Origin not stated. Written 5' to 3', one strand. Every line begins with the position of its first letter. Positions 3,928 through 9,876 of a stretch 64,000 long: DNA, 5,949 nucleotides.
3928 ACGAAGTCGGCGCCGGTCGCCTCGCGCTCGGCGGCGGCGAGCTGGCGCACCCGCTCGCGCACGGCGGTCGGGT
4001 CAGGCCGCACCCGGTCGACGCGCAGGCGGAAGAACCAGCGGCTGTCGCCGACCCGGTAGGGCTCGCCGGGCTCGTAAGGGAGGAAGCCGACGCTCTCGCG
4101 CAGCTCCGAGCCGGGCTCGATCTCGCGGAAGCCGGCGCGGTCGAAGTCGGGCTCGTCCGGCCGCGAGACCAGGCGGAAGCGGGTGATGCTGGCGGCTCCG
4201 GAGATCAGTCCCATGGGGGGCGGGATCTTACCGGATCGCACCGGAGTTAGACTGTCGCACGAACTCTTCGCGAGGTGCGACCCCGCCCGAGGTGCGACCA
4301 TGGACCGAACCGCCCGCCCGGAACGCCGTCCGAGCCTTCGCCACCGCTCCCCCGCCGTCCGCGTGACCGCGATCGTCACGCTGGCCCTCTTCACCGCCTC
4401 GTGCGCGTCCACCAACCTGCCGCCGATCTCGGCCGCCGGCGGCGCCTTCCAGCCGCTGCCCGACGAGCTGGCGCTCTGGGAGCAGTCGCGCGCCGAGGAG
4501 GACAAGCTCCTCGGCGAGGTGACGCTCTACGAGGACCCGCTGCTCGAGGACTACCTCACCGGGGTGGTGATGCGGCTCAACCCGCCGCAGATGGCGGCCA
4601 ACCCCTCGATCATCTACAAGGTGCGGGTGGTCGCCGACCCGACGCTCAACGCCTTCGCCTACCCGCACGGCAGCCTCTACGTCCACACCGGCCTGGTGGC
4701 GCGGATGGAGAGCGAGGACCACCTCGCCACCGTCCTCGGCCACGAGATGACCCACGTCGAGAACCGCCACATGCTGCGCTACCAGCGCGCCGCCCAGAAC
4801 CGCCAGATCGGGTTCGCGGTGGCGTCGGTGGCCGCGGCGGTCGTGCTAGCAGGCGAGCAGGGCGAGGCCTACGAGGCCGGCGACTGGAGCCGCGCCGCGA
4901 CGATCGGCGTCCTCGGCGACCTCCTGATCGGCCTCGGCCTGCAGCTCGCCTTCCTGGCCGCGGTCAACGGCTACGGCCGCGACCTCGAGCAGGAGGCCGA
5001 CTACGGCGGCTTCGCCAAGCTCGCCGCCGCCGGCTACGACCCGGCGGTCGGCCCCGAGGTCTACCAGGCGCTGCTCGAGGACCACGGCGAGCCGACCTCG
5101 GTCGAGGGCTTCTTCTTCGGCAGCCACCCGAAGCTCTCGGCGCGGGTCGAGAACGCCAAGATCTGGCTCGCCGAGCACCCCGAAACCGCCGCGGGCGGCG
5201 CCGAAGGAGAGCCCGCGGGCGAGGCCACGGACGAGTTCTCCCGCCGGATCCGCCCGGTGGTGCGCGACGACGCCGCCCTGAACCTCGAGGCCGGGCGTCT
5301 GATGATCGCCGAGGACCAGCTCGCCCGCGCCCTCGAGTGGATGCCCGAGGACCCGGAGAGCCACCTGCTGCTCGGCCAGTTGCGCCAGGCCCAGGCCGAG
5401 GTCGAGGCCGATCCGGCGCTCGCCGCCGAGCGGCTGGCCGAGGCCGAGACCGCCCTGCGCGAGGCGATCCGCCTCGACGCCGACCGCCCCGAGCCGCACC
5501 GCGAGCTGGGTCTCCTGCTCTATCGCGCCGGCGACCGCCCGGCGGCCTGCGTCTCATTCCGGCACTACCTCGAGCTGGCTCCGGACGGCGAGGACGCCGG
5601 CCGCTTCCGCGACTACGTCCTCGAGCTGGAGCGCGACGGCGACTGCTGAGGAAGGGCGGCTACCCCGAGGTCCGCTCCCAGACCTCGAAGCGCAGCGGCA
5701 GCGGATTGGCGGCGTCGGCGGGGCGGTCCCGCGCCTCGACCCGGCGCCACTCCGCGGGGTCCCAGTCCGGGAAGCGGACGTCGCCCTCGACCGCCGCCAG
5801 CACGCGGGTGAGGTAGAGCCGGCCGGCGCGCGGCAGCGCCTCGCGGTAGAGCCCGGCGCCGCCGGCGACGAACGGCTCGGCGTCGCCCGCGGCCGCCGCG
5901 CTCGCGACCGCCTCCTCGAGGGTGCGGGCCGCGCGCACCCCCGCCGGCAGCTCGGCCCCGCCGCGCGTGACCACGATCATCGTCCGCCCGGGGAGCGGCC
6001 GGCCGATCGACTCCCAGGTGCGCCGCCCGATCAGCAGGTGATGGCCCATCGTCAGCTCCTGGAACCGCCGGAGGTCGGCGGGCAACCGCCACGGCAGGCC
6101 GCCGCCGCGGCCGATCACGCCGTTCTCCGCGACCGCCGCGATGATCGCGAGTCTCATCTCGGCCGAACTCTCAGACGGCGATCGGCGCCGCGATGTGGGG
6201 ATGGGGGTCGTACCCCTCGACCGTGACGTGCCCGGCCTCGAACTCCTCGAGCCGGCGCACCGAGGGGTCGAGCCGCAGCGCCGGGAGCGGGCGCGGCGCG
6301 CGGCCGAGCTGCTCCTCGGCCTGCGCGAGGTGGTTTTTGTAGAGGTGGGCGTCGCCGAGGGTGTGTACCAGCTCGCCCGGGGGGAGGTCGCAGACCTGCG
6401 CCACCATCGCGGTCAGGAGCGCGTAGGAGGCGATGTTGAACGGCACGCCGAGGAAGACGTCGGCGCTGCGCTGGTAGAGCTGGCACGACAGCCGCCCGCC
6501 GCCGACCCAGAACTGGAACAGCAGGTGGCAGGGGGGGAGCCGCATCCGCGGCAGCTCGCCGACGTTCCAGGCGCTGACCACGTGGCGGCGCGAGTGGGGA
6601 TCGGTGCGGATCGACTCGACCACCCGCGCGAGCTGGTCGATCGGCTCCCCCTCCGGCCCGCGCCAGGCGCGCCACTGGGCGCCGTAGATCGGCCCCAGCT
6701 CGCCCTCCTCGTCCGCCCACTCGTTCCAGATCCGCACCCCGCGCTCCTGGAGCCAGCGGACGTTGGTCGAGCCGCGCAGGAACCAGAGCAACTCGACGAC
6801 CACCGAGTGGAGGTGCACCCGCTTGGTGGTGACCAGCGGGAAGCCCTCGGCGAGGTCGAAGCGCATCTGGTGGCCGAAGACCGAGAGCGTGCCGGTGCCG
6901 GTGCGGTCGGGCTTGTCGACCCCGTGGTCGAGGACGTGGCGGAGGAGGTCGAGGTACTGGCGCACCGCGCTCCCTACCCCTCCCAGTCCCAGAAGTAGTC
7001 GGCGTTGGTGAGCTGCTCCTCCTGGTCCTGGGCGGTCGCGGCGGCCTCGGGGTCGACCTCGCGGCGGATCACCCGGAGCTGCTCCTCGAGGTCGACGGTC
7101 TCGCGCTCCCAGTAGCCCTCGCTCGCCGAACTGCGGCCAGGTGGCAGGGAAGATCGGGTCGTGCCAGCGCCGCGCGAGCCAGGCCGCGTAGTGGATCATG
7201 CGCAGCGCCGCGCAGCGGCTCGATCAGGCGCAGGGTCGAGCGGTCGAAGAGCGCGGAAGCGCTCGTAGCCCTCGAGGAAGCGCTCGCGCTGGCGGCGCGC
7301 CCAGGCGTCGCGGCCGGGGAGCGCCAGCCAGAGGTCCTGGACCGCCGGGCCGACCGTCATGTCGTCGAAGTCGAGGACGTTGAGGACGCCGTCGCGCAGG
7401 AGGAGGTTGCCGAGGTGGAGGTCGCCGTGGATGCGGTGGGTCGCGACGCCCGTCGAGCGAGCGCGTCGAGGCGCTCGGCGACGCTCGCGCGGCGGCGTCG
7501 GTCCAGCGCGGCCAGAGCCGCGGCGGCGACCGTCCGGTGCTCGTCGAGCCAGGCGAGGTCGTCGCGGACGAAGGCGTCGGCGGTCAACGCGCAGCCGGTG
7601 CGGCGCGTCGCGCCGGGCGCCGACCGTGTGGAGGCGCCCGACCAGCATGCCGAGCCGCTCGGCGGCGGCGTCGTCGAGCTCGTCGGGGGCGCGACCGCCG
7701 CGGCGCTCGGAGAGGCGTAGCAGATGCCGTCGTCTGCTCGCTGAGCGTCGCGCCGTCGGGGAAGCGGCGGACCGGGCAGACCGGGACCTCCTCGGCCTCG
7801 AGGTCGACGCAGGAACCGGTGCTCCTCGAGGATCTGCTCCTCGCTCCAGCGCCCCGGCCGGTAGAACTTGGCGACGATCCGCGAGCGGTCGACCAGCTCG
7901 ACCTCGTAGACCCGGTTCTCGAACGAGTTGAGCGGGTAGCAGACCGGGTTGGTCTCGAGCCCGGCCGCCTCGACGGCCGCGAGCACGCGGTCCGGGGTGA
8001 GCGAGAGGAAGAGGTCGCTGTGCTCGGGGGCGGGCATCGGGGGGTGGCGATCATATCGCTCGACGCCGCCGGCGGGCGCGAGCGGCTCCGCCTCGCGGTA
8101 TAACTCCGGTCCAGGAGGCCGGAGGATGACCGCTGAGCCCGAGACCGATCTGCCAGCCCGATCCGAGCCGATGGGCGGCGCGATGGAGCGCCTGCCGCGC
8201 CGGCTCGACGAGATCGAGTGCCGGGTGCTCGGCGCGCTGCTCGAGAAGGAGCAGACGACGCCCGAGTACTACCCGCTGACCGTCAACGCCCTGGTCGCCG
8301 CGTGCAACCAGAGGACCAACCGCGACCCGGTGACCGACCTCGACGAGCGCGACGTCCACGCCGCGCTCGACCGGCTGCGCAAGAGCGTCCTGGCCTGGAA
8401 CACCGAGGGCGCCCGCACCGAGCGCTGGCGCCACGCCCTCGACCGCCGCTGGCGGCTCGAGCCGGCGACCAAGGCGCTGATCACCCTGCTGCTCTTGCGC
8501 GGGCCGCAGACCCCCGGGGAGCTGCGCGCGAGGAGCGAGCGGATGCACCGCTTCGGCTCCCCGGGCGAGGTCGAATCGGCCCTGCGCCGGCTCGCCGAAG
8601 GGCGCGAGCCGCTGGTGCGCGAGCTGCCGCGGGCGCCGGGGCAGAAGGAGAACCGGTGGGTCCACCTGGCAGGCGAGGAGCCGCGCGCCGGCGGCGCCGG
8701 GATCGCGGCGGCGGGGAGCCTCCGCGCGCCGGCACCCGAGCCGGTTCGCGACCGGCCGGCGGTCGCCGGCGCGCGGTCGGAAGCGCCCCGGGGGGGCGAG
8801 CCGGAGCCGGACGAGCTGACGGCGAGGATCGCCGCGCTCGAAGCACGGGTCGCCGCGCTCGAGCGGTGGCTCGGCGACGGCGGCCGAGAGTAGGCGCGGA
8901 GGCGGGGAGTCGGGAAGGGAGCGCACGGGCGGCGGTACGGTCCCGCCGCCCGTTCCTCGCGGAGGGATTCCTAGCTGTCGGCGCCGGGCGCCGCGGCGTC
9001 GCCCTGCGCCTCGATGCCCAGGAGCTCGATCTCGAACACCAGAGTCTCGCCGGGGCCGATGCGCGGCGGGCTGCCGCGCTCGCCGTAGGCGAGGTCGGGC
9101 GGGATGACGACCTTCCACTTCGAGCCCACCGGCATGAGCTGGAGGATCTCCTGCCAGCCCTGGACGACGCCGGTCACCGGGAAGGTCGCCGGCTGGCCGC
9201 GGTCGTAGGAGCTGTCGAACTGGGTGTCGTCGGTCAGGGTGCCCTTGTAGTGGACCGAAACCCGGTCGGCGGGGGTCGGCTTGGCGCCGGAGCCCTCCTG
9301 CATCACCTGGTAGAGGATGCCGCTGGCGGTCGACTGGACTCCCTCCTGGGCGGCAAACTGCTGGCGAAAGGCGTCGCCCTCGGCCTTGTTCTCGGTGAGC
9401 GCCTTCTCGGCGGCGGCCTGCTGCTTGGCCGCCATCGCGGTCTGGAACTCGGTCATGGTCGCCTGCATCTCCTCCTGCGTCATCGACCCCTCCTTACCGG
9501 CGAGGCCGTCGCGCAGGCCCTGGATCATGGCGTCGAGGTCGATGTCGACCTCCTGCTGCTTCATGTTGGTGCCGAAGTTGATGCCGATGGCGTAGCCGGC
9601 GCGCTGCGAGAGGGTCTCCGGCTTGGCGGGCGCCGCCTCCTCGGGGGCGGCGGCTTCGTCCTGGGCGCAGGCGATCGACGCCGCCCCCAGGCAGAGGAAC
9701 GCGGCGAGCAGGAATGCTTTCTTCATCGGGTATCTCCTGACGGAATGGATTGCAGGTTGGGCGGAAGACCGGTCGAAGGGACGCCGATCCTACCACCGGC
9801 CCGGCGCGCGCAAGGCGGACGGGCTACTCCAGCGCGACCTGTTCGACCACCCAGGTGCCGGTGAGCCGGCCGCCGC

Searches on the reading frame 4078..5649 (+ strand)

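Call 30: search_protein_families(library=pfam, proteins=[window:4078-5649:+], max_evalue=0.001)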
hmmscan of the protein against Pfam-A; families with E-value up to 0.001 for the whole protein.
window:4078-5649:+ (523 aa): 4 families
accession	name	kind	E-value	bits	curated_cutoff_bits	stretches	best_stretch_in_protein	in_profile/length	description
PF01435.24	Peptidase_M48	-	2.2e-24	86.7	20.3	1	174-361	21-183/186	Peptidase family M48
PF13414.12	TPR_11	-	6.1e-08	32.7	26.8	1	452-485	9-42/42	TPR repeat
PF13371.12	TPR_9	-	1.7e-07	31.6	35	1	448-511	6-69/73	Tetratricopeptide repeat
PF13432.12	TPR_16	-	0.00092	20.1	32.7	0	444-503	4-63/65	Tetratricopeptide repeat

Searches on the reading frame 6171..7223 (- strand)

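Call 30: search_protein_families(library=pfam, proteins=[window:6171-7223:-], max_evalue=0.001)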
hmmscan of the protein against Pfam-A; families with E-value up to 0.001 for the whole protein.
window:6171-7223:- (350 aa): 1 family
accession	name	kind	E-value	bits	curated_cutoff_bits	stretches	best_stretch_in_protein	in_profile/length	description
PF00303.24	Thymidylat_synt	-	4.3e-119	397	24.3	1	88-350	1-266/266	Thymidylate synthase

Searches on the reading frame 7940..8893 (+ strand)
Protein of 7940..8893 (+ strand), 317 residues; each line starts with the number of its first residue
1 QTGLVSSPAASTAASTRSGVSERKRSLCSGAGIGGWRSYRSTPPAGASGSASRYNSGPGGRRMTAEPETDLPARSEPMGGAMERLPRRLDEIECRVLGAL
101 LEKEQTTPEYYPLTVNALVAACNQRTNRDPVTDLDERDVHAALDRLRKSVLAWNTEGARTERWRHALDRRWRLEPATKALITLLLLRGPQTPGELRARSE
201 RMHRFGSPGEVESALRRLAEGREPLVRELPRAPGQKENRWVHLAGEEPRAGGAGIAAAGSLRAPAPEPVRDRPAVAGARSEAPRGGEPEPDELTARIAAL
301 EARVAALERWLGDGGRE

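Call 30: search_protein_families(library=pfam, proteins=[window:7940-8893:+], max_evalue=0.001)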
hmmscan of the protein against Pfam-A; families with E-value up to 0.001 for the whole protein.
window:7940-8893:+ (317 aa): 1 family
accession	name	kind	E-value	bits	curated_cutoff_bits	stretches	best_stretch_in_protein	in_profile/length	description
PF04337.18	DUF480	-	1.6e-56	191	25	1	89-235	1-149/149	Protein of unknown function, DUF480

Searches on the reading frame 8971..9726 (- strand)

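Call 30: search_protein_families(library=pfam, proteins=[window:8971-9726:-], max_evalue=0.001)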
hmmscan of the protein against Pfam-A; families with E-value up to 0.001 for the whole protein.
window:8971-9726:- (251 aa): 2 families
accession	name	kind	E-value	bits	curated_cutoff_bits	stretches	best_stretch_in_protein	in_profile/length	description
PF00254.34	FKBP_C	-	4.4e-32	110.7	21.1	1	149-236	4-94/94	FKBP-type peptidyl-prolyl cis-trans isomerase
PF01346.23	FKBP_N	-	1.6e-25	90.2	22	1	41-141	2-97/97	Domain amino terminal to FKBP-type peptidyl-prolyl isomerase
